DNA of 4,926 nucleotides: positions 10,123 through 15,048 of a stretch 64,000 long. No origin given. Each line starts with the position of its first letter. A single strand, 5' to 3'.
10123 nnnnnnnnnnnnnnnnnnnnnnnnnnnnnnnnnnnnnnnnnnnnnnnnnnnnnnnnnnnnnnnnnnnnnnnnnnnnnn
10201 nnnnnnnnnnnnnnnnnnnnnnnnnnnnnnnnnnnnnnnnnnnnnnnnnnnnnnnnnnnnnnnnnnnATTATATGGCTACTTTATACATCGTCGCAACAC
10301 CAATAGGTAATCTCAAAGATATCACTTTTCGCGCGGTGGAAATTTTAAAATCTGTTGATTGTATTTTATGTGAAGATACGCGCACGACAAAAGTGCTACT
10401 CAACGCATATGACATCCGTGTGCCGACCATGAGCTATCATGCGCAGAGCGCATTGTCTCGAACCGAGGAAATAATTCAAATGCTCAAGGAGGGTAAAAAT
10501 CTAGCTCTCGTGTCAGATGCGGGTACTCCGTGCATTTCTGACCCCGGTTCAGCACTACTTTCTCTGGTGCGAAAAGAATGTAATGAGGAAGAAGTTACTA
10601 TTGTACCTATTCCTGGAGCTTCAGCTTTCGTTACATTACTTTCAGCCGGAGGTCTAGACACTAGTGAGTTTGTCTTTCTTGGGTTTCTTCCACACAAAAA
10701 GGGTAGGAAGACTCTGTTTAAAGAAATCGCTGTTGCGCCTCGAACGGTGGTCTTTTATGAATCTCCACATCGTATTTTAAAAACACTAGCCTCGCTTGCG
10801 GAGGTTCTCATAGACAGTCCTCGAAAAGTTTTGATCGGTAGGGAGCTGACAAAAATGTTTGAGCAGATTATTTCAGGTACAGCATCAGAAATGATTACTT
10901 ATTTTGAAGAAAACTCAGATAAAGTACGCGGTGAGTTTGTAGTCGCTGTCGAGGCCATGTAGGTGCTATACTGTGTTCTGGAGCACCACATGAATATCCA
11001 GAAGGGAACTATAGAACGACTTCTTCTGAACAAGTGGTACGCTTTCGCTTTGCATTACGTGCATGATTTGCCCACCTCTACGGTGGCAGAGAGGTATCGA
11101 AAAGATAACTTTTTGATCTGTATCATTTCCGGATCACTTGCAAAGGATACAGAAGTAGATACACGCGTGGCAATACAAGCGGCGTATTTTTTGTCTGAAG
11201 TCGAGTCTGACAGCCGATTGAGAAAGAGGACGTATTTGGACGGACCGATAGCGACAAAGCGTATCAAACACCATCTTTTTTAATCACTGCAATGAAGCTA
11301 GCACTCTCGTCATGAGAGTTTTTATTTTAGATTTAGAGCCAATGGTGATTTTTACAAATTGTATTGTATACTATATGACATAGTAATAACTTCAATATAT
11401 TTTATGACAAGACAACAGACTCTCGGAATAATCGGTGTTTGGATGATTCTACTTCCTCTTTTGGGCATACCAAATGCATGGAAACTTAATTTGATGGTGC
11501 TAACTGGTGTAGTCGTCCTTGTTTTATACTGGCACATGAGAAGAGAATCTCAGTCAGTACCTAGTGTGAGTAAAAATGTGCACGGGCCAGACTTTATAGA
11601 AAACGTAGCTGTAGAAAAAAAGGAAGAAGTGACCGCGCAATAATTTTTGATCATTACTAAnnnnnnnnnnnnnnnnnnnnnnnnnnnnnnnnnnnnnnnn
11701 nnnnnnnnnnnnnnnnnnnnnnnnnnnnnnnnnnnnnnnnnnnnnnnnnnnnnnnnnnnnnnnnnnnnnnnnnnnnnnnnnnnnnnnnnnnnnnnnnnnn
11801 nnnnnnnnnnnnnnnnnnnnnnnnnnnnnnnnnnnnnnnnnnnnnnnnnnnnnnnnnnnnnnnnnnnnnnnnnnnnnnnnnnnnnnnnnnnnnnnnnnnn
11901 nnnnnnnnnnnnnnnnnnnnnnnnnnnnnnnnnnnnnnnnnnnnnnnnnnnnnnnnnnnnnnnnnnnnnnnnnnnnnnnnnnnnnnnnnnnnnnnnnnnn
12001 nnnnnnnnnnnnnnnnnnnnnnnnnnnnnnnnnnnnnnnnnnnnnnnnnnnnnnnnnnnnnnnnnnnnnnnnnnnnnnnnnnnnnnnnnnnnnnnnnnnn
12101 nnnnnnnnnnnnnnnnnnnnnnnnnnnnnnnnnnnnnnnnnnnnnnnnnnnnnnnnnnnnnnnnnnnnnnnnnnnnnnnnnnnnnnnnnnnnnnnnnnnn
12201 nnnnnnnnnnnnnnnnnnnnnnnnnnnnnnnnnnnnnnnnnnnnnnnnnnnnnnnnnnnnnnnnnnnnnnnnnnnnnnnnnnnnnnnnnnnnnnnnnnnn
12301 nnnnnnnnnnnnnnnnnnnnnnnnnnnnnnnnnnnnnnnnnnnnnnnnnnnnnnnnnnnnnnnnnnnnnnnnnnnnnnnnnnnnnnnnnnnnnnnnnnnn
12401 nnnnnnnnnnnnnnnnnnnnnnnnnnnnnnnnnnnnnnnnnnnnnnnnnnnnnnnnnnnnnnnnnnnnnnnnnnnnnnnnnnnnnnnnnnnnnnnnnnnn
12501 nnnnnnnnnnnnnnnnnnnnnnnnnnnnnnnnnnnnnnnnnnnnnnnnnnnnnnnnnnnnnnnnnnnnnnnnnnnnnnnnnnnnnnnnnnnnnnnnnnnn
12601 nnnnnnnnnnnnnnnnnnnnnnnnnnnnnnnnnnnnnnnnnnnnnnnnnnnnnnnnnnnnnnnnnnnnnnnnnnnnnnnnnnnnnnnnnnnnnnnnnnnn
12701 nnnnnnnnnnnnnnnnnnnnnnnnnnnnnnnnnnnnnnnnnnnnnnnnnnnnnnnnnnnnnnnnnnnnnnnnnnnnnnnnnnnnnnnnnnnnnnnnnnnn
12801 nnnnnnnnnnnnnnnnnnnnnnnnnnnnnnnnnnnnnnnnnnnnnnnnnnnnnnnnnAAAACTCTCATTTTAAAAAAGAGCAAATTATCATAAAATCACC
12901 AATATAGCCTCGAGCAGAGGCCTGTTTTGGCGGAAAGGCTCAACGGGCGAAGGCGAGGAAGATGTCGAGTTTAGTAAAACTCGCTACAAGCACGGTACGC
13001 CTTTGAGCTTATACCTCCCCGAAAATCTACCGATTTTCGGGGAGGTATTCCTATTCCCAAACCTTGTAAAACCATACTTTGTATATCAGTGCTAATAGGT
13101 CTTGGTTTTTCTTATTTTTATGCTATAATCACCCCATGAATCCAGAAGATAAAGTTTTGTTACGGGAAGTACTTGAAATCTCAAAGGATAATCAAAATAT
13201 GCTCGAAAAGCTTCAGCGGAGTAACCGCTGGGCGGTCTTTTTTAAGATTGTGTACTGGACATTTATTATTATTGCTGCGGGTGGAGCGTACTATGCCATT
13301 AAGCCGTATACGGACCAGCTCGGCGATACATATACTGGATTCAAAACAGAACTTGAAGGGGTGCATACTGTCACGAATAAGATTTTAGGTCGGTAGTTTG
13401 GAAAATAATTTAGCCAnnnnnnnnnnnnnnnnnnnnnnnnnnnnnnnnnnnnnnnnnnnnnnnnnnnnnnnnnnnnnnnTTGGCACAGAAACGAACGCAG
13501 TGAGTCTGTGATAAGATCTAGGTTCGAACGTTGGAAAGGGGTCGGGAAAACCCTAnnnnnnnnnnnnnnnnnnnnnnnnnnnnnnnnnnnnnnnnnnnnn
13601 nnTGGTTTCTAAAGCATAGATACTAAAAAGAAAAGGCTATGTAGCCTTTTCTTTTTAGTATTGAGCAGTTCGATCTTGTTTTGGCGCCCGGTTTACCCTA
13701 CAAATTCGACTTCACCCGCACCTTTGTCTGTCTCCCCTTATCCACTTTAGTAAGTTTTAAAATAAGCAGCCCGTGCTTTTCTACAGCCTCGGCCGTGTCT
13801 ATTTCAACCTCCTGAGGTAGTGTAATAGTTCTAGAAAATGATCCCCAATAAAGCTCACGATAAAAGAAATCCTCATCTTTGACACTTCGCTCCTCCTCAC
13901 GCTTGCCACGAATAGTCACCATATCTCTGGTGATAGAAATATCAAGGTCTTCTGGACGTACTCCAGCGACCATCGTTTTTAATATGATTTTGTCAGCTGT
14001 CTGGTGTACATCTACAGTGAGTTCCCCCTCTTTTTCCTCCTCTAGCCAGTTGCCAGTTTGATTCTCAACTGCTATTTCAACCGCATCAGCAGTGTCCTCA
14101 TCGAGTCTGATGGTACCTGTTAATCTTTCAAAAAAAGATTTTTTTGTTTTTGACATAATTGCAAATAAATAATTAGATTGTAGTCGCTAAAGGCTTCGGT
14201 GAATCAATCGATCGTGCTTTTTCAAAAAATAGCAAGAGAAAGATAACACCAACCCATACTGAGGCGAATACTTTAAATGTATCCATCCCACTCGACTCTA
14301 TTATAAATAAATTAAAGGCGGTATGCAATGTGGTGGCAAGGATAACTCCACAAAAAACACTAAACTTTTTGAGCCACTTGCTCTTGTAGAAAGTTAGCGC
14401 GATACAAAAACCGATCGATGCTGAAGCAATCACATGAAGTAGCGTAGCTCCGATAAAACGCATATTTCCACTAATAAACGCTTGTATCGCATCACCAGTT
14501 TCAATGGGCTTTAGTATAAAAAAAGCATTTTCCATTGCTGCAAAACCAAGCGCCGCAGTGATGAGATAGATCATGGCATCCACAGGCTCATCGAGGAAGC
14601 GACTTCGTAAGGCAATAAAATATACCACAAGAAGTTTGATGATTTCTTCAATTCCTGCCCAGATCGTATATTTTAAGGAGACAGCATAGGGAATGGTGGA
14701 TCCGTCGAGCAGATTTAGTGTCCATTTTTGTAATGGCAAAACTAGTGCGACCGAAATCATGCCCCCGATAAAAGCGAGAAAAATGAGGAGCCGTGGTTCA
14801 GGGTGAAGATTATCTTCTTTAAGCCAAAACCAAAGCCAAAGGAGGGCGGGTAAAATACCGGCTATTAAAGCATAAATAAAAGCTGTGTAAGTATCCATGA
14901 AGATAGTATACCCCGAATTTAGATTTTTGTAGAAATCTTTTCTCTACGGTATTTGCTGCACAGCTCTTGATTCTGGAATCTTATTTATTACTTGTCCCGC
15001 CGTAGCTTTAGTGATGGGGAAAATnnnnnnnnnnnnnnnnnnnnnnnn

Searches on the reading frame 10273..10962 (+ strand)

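Call 8: search_protein_families(library=pfam, proteins=[window:10273-10962:+], max_evalue=0.0001)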
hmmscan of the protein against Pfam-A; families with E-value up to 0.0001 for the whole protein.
window:10273-10962:+ (229 aa): 1 family
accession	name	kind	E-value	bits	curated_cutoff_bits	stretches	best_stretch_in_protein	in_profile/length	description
PF00590.25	TP_methylase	-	1.4e-32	113.8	27.8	1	3-207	1-211/212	Tetrapyrrole (Corrin/Porphyrin) Methylases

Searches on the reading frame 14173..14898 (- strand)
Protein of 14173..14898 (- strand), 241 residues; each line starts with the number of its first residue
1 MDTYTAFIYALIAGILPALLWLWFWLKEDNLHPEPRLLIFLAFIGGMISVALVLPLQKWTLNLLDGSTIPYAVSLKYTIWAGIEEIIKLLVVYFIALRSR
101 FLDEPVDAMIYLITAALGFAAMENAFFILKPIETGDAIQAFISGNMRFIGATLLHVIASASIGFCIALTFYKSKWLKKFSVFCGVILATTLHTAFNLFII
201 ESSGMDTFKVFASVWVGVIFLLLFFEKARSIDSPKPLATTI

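Call 10: search_protein_families(library=pfam, proteins=[window:14173-14898:-], max_evalue=0.0001)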
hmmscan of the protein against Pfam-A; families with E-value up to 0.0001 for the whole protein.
window:14173-14898:- (241 aa): 1 family
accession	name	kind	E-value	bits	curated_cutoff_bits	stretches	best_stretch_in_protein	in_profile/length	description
PF13367.11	PrsW-protease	-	1.3e-24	87.3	23.5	1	34-220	1-192/196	PrsW family intramembrane metalloprotease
